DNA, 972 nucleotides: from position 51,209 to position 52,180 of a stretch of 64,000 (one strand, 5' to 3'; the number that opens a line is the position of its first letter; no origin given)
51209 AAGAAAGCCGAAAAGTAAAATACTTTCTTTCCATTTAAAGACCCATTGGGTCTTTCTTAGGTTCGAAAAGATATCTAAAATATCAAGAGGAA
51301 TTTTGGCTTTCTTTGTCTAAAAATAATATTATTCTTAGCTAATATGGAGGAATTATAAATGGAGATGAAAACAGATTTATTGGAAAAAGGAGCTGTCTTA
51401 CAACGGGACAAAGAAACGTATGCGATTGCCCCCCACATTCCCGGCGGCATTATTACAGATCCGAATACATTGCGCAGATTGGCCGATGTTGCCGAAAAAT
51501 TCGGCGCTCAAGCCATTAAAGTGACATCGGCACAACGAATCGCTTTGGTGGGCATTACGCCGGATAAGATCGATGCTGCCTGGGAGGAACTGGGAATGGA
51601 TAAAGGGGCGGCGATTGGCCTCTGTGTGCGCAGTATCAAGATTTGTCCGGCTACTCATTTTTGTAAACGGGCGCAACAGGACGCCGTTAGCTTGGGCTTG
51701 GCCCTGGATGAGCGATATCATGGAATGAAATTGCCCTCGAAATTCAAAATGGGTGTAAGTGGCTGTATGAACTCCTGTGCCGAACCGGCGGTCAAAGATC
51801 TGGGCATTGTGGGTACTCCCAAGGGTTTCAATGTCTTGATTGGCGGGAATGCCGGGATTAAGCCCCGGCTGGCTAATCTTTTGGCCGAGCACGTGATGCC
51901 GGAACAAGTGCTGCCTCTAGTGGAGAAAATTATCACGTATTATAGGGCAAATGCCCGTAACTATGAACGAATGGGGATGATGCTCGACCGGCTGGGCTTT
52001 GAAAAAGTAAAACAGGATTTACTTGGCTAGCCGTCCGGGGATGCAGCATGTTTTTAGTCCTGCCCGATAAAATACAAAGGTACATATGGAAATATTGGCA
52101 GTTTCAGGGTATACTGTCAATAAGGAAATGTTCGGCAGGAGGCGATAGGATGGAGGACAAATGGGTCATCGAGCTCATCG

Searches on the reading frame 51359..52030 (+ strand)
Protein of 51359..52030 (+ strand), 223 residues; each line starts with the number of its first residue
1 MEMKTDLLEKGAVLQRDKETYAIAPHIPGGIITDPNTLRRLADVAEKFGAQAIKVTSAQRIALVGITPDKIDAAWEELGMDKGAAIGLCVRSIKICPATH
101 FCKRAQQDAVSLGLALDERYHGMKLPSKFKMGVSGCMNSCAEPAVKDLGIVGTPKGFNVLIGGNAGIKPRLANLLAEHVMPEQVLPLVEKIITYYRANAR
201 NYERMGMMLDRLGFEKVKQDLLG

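Call 3: search_protein_families(library=pfam, proteins=[window:51359-52030:+])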
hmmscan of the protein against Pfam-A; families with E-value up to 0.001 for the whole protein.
window:51359-52030:+ (223 aa): 2 families
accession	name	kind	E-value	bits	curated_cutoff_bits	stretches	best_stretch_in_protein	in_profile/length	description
PF01077.27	NIR_SIR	-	3.2e-36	124.6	27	1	89-219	4-148/158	Nitrite and sulphite reductase 4Fe-4S domain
PF03460.22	NIR_SIR_ferr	-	2.7e-16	59.5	24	1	15-78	3-66/69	Nitrite/Sulfite reductase ferredoxin-like half domain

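Call 4: search_protein_families(library=ncbifam, proteins=[window:51359-52030:+])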
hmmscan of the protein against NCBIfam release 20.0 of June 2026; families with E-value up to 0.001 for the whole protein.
window:51359-52030:+ (223 aa): 11 families
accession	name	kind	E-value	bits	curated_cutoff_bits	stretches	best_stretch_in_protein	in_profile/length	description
TIGR02374.1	nitri_red_nirB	equivalog_domain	7.5e-53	180.1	578.35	1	14-219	554-759/794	nitrite reductase large subunit NirB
NF011565.0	PRK14989.1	subfamily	1.5e-42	145.7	883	1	14-212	559-757/847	nitrite reductase large subunit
TIGR02066.1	dsrB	equivalog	1.9e-19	69.9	341.5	2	34-153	42-168/341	dissimilatory-type sulfite reductase subunit beta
NF007125.0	PRK09566.1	equivalog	5.5e-19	68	594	2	11-153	312-455/513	ferredoxin--nitrite reductase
NF010029.0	PRK13504.1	equivalog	1.3e-16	60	457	1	127-216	476-566/575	NADPH-dependent assimilatory sulfite reductase hemoprotein subunit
TIGR02042.1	sir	equivalog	9.3e-16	57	731.5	1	39-219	389-576/581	sulfite reductase, ferredoxin dependent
TIGR02064.1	dsrA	equivalog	1.2e-15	57.3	392.85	1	26-156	87-225/402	dissimilatory-type sulfite reductase subunit alpha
NF007126.0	PRK09567.1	equivalog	1.4e-14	53.2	523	1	15-207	369-573/595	NirA family protein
TIGR02912.1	sulfite_red_C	equivalog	3.6e-13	49.2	324.1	1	20-153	20-161/314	sulfite reductase subunit C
TIGR02041.1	CysI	equivalog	9.3e-13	47.5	756.55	1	129-213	455-539/541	assimilatory sulfite reductase (NADPH) hemoprotein subunit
TIGR02435.1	CobG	equivalog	1.9e-11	43.5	234.8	1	23-157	257-388/388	precorrin-3B synthase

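Call 22: search_solved_structures(query=window:51359-52030:+, max_evalue=0.00001, show_alignments=1)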
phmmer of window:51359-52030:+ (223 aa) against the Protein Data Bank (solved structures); distinct sequences matched with E-value up to 0.00001: 29.
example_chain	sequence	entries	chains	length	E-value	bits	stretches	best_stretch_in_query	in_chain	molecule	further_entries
5h8v_A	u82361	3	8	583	6.3e-24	87.8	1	26-219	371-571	Sulfite reductase [ferredoxin], chloroplastic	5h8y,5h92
7np8_A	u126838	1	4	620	1.9e-17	66.6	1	11-153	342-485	Coenzyme F420-dependent sulfite reductase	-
3b0h_A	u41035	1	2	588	1.9e-16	63.3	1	18-192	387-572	Nitrite reductase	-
7npa_A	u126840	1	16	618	9.6e-16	61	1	15-153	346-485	Coenzyme F420-dependent sulfite reductase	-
3vlx_A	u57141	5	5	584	1.1e-15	60.8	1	18-192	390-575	Nitrite reductase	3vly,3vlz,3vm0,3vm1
3b0g_A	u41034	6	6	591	3.1e-15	59.3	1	18-192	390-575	Nitrite reductase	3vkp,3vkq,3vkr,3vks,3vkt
3b0n_A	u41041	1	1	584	3.8e-15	59.1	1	18-192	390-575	Nitrite reductase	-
3b0l_A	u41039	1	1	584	4.1e-15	59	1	18-192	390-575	Nitrite reductase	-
2akj_A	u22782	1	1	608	5e-15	58.7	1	21-197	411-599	Ferredoxin--nitrite reductase, chloroplast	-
3b0m_A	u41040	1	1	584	5.4e-15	58.6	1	18-192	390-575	Nitrite reductase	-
3b0j_A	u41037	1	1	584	5.4e-15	58.6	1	18-192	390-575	Nitrite reductase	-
9tn7_A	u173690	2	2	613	2e-12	50.2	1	29-153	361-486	Coenzyme F420 hydrogenase/dehydrogenase beta subunit domain protein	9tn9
1zj8_A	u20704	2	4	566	3.6e-10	42.8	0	36-205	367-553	Probable ferredoxin-dependent nitrite reductase NirA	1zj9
2v4j_A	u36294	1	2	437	1.6e-07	34.1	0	28-156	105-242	SULFITE REDUCTASE, DISSIMILATORY-TYPE SUBUNIT ALPHA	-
2xsj_A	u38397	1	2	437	9.4e-07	31.6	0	27-154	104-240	SULFITE REDUCTASE ALPHA SUBUNIT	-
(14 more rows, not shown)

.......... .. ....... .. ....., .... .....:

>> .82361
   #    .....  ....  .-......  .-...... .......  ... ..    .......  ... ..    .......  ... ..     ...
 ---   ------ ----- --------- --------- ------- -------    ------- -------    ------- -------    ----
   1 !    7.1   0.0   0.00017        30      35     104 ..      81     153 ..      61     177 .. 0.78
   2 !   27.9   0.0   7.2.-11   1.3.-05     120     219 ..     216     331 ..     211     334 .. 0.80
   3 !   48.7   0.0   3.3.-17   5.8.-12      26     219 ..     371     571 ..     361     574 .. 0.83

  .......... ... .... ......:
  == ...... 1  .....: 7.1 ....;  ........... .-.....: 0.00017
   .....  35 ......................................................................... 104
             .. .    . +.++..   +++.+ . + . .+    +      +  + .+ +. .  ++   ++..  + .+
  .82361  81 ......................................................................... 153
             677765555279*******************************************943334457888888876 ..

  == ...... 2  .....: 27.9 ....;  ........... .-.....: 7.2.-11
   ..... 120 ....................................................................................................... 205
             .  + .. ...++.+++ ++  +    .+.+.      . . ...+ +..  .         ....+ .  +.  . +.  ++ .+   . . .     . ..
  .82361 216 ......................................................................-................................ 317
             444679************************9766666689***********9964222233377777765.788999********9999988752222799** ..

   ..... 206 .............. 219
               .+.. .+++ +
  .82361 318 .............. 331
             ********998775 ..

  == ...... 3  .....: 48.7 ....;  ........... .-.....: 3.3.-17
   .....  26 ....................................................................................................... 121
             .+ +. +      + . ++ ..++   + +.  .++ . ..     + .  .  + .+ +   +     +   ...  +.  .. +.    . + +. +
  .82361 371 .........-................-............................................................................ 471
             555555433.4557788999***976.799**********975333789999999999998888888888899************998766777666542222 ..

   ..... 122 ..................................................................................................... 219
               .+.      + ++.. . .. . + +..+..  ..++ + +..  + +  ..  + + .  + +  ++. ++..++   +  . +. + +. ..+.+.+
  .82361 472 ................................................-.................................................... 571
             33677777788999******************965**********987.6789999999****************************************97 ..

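Call 42: find_homologous_proteins(query=window:51359-52030:+, max_evalue=1e-10)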
Query window:51359-52030:+ (223 aa): 4290 proteins with E <= 1e-10 among 4725 candidates; the best 120 are listed.
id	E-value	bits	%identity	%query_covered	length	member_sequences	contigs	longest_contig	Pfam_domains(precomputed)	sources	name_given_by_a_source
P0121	4.0e-144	495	100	100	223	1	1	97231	PF01077.28,PF03460.23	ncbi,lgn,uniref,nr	ncbi:Hypothetical protein LUCI_1533 [Lucifera butyrica]|uniref:Nitrite/sulphite reductase 4fe-4s dom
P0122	2.7e-127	440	85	100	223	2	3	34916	PF01077.28,PF03460.23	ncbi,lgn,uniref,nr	ncbi:nitrite and sulphite reductase 4Fe-4S region [Thermosinus carboxydivorans Nor1]|uniref:Nitrite 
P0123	1.6e-121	422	81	100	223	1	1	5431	PF01077.28,PF03460.23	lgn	-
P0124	1.4e-118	412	79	100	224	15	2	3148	PF01077.28,PF03460.23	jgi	-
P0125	5.6e-118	410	78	100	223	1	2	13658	PF01077.28,PF03460.23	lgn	-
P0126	6.8e-118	410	78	100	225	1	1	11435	PF01077.28,PF03460.23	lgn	-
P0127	1.3e-117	409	78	100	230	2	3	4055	PF01077.28,PF03460.23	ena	-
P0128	2.5e-117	408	78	100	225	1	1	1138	PF01077.28,PF03460.23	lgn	-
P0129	3.2e-117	407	79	100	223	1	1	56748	PF01077.28,PF03460.23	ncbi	-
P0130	1.1e-115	402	77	100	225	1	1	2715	PF01077.28,PF03460.23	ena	-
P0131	1.2e-115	402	76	100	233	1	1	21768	PF01077.28,PF03460.23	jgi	jgi:NAD(P)H-nitrite reductase large subunit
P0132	1.8e-114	398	78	99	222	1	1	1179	PF01077.28,PF03460.23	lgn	-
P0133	1.4e-113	396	76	100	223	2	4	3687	PF01077.28,PF03460.23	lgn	-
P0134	2.7e-113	395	75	100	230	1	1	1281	PF01077.28,PF03460.23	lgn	-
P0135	4.4e-113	394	76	100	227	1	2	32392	PF01077.28,PF03460.23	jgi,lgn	jgi:NAD(P)H-nitrite reductase large subunit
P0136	4.6e-113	394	76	100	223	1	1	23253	PF01077.28,PF03460.23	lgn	-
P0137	5.1e-113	394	77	100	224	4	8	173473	PF01077.28,PF03460.23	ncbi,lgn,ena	-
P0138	6.4e-113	393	76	100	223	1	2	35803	PF01077.28,PF03460.23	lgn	-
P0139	2.0e-112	392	76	100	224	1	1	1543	PF01077.28,PF03460.23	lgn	-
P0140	2.4e-112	392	76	100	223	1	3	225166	PF01077.28,PF03460.23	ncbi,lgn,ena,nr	ncbi:MAG TPA: NAD(P)/FAD-dependent oxidoreductase [Selenomonadales bacterium]|nr:NAD(P)/FAD-dependen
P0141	4.2e-112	391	73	100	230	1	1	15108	PF01077.28,PF03460.23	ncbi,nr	ncbi:MAG: NAD(P)/FAD-dependent oxidoreductase [Negativicutes bacterium]|nr:NAD(P)/FAD-dependent oxid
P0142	6.7e-112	390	75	99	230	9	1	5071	PF01077.28,PF03460.23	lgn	-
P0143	8.8e-112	390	76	100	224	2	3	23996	PF01077.28,PF03460.23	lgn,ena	-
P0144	1.1e-111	389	75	98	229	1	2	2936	PF01077.28,PF03460.23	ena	-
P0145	1.8e-111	389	75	100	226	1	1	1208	PF01077.28,PF03460.23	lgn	-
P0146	3.3e-111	388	75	100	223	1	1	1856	PF01077.28,PF03460.23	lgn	-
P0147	4.7e-111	387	77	100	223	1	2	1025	PF01077.28,PF03460.23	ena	-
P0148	5.1e-111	387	77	100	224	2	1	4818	PF01077.28,PF03460.23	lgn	-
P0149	7.0e-111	387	75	100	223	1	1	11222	PF01077.28,PF03460.23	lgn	-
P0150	1.8e-110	385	74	100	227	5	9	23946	PF01077.28,PF03460.23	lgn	-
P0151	2.8e-110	385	75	100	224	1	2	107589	PF01077.28,PF03460.23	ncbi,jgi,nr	ncbi:MAG: nasD 1 [Pelosinus sp.]|jgi:NAD(P)H-nitrite reductase large subunit|nr:nasD 1 [Pelosinus sp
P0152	2.9e-110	385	75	100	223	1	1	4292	PF01077.28,PF03460.23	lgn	-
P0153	3.2e-110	385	74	100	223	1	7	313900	PF01077.28,PF03460.23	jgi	jgi:NAD(P)H-nitrite reductase large subunit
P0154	3.6e-110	384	74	100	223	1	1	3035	PF01077.28,PF03460.23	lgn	-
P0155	3.8e-110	384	75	100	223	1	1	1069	PF01077.28,PF03460.23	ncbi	-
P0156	3.9e-110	384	75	100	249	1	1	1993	PF01077.28,PF03460.23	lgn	-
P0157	4.4e-110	384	74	100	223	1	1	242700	PF01077.28,PF03460.23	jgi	jgi:NAD(P)H-nitrite reductase large subunit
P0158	5.2e-110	384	74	100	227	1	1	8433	PF01077.28,PF03460.23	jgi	-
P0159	6.7e-110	384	74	100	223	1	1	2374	PF01077.28,PF03460.23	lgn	-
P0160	7.0e-110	383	74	100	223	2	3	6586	PF01077.28,PF03460.23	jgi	jgi:NAD(P)H-nitrite reductase large subunit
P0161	1.0e-109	383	74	100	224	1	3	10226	PF01077.28,PF03460.23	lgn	-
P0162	1.4e-109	383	73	100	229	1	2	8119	PF01077.28,PF03460.23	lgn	-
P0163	1.8e-109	382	75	97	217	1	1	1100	PF01077.28,PF03460.23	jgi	jgi:NAD(P)H-nitrite reductase large subunit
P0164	1.8e-109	382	73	100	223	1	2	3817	PF01077.28,PF03460.23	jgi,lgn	jgi:NAD(P)H-nitrite reductase large subunit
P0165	1.8e-109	382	74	100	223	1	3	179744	PF01077.28,PF03460.23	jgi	jgi:NAD(P)H-nitrite reductase large subunit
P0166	2.3e-109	382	73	100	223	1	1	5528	PF01077.28,PF03460.23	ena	-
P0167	2.7e-109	382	76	100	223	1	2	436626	PF01077.28,PF03460.23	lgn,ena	-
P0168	3.2e-109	381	73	100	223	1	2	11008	PF01077.28,PF03460.23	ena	-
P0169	3.3e-109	381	73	100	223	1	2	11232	PF01077.28,PF03460.23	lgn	-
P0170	4.7e-109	381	73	100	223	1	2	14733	PF01077.28,PF03460.23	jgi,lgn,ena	jgi:NAD(P)H-nitrite reductase large subunit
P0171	4.8e-109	381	73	100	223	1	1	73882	PF01077.28,PF03460.23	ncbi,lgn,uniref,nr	ncbi:nitrite/sulfite reductase domain-containing protein [Pelosinus propionicus]|uniref:Nitrite/Sulf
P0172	4.9e-109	381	75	99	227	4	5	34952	PF01077.28,PF03460.23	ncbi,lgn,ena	-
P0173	7.5e-109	380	74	99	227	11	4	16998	PF01077.28,PF03460.23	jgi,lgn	jgi:NAD(P)H-nitrite reductase large subunit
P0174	8.2e-109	380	73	100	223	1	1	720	PF01077.28,PF03460.23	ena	-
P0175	8.9e-109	380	73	100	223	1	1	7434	PF01077.28,PF03460.23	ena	-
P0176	9.0e-109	380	74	99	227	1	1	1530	PF01077.28,PF03460.23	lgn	-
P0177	9.2e-109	380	74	100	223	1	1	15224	PF01077.28,PF03460.23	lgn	-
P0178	1.1e-108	380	73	100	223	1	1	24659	PF01077.28,PF03460.23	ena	-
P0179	1.2e-108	379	73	100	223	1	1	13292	PF01077.28,PF03460.23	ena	-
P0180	1.2e-108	379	73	100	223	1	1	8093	PF01077.28,PF03460.23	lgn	-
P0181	1.3e-108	379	73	100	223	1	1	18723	PF01077.28,PF03460.23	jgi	jgi:NAD(P)H-nitrite reductase large subunit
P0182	1.4e-108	379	73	100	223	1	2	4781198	PF01077.28,PF03460.23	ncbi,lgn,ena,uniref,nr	ncbi:MAG TPA: NAD(P)/FAD-dependent oxidoreductase [Methylomusa anaerophila]|uniref:Nitrite reductase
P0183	1.6e-108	379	73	100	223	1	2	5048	PF01077.28,PF03460.23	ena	-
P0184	2.3e-108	379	73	100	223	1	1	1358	PF01077.28,PF03460.23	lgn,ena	-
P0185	3.0e-108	378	72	100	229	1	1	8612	PF01077.28,PF03460.23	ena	-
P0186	4.2e-108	378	73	100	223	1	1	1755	PF01077.28,PF03460.23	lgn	-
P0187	4.5e-108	378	73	100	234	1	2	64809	PF01077.28,PF03460.23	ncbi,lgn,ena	-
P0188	4.7e-108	378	74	99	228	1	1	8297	PF01077.28,PF03460.23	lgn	-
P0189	4.9e-108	377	71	100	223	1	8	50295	PF01077.28,PF03460.23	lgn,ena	-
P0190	5.6e-108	377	72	100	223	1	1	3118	PF01077.28,PF03460.23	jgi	-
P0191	5.7e-108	377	73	100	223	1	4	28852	PF01077.28,PF03460.23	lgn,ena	-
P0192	6.0e-108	377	73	100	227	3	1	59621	PF01077.28,PF03460.23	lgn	-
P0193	6.7e-108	377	72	100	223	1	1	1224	PF01077.28,PF03460.23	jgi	jgi:NAD(P)H-nitrite reductase large subunit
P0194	7.2e-108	377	74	99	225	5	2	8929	PF01077.28,PF03460.23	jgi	jgi:NAD(P)H-nitrite reductase large subunit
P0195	7.4e-108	377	72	100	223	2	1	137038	PF01077.28,PF03460.23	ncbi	ncbi:MAG: hypothetical protein ABFC84_07675 [Veillonellales bacterium]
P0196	7.9e-108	377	74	100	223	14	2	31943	PF01077.28,PF03460.23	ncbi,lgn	-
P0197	1.1e-107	376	75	97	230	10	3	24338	PF01077.28,PF03460.23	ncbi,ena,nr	ncbi:MAG TPA: NAD(P)/FAD-dependent oxidoreductase [Firmicutes bacterium]|nr:NAD(P)/FAD-dependent oxi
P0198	1.2e-107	376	72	97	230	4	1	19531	PF01077.28,PF03460.23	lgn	-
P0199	1.5e-107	376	73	100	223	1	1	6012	PF01077.28,PF03460.23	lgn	-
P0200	1.6e-107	376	73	99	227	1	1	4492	PF01077.28,PF03460.23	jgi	jgi:NAD(P)H-nitrite reductase large subunit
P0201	1.9e-107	376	72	100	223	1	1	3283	PF01077.28,PF03460.23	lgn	-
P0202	2.1e-107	375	71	100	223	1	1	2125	PF01077.28,PF03460.23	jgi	-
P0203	2.1e-107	375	71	100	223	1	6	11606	PF01077.28,PF03460.23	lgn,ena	-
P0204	2.4e-107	375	74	100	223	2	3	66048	PF01077.28,PF03460.23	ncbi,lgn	-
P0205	3.0e-107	375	73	100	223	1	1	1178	PF01077.28,PF03460.23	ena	-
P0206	3.6e-107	375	73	99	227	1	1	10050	PF01077.28,PF03460.23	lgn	-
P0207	5.5e-107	374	71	100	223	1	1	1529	PF01077.28,PF03460.23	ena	-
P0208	6.2e-107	374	72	99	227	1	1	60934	PF01077.28,PF03460.23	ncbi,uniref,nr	ncbi:NAD(P)/FAD-dependent oxidoreductase [Sporomusa sp.]|uniref:NAD(P)/FAD-dependent oxidoreductase 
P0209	6.4e-107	374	71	100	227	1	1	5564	PF01077.28,PF03460.23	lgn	-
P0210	7.1e-107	374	71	100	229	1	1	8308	PF01077.28,PF03460.23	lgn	-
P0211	7.6e-107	374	71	100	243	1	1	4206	PF01077.28,PF03460.23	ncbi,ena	-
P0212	8.7e-107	373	73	99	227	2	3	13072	PF01077.28,PF03460.23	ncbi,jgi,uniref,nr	ncbi:NAD(P)/FAD-dependent oxidoreductase [Sporomusa sp.]|jgi:NAD(P)H-nitrite reductase large subunit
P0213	9.1e-107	373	73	99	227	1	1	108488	PF01077.28,PF03460.23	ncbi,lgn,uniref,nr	ncbi:Hypothetical protein LUCI_1013 [Lucifera butyrica]|uniref:Nitrite/sulphite reductase 4fe-4s dom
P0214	9.5e-107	373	74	100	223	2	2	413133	PF01077.28,PF03460.23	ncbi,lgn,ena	-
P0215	9.8e-107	373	75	100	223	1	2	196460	PF01077.28,PF03460.23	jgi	jgi:NAD(P)H-nitrite reductase large subunit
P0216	1.3e-106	373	72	100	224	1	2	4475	PF01077.28,PF03460.23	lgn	-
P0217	1.3e-106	373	73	100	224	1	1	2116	PF01077.28,PF03460.23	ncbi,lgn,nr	ncbi:MAG TPA: NAD(P)/FAD-dependent oxidoreductase [Patescibacteria group bacterium]|nr:NAD(P)/FAD-de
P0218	1.3e-106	373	72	100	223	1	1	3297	PF01077.28,PF03460.23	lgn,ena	-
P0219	1.4e-106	373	72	99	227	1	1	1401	PF01077.28,PF03460.23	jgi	jgi:NAD(P)H-nitrite reductase large subunit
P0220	1.8e-106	372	70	100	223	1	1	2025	PF01077.28,PF03460.23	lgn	-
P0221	2.6e-106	372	73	100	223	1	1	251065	PF01077.28,PF03460.23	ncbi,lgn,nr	ncbi:MAG: NAD(P)/FAD-dependent oxidoreductase [Negativicutes bacterium]|nr:NAD(P)/FAD-dependent oxid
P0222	2.8e-106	372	72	99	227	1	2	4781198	PF01077.28,PF03460.23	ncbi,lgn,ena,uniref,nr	ncbi:MAG TPA: NAD(P)/FAD-dependent oxidoreductase [Methylomusa anaerophila]|uniref:Nitrite reductase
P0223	2.9e-106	372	73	100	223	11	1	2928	PF01077.28,PF03460.23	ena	-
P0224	2.9e-106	372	71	100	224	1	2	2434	PF01077.28,PF03460.23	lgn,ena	-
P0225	3.0e-106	372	73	100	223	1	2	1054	PF01077.28,PF03460.23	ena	-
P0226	3.2e-106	372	70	100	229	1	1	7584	PF01077.28,PF03460.23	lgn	-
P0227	3.6e-106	371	71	100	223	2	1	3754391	PF01077.28,PF03460.23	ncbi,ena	-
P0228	3.7e-106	371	72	100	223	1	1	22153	PF01077.28,PF03460.23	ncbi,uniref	ncbi:NAD(P)/FAD-dependent oxidoreductase [Pelosinus sp. sgz500959]|uniref:NAD(P)/FAD-dependent oxido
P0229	3.8e-106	371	70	100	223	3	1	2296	PF01077.28,PF03460.23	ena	-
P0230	4.0e-106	371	75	100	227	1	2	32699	PF01077.28,PF03460.23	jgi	jgi:NAD(P)H-nitrite reductase large subunit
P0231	4.2e-106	371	71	99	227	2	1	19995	PF01077.28,PF03460.23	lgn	-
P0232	5.8e-106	371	72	99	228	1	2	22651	PF01077.28,PF03460.23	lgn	-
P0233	5.8e-106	371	70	100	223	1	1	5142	PF01077.28,PF03460.23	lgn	-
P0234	6.7e-106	370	71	100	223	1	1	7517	PF01077.28,PF03460.23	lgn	-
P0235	7.2e-106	370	70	100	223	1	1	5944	PF01077.28,PF03460.23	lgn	-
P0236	8.1e-106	370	70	100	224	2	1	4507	PF01077.28,PF03460.23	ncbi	ncbi:MAG TPA: NAD(P)/FAD-dependent oxidoreductase [Negativicutes bacterium]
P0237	9.9e-106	370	72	99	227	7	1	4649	PF01077.28,PF03460.23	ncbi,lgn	-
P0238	1.0e-105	370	71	100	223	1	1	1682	PF01077.28,PF03460.23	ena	-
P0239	1.2e-105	370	72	100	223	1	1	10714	PF01077.28,PF03460.23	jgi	-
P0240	1.4e-105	369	72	100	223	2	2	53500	PF01077.28,PF03460.23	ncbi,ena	-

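Call 44: find_encoding_contigs(protein=P0122, flank=7000, max_places=2)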
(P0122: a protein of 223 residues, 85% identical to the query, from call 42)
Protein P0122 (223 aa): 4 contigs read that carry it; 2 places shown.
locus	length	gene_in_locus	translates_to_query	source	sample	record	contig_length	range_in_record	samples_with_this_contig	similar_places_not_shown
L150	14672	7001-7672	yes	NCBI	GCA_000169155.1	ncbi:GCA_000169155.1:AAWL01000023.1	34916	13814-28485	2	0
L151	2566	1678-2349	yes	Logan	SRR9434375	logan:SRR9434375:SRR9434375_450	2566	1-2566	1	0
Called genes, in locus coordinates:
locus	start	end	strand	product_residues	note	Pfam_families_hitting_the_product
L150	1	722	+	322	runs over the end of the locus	PF13593:SBF_like, PF01758:SBF, PF03547:Mem_trans (weak)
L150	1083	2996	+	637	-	PF00120:Gln-synt_C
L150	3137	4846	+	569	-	PF00664:ABC_membrane, PF00005:ABC_tran, PF02463:SMC_N (faint)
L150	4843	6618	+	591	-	PF00664:ABC_membrane, PF02463:SMC_N (weak), PF00005:ABC_tran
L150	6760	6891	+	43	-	-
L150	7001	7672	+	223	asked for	PF03460:NIR_SIR_ferr, PF01077:NIR_SIR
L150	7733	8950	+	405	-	PF04389:Peptidase_M28, PF01546:Peptidase_M20, PF07687:M20_dimer (weak)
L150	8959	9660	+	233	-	PF04029:2-ph_phosp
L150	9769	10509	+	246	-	PF06725:3D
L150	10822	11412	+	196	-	PF01471:PG_binding_1, PF09374:PG_binding_3 (faint), PF06725:3D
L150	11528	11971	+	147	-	PF14539:DUF4442, PF03061:4HBT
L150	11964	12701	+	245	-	PF00561:Abhydrolase_1 (faint), PF05728:UPF0227 (faint), PF20408:Abhydrolase_11 (faint), PF12740:PETase (faint), PF03583:LIP (weak), PF12146:Hydrolase_4 (weak)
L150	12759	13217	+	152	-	PF04657:DMT_YdcZ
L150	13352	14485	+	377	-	PF02771:Acyl-CoA_dh_N, PF02770:Acyl-CoA_dh_M, PF00441:Acyl-CoA_dh_1, PF08028:Acyl-CoA_dh_2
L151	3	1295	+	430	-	?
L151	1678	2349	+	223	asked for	PF03460:NIR_SIR_ferr, PF01077:NIR_SIR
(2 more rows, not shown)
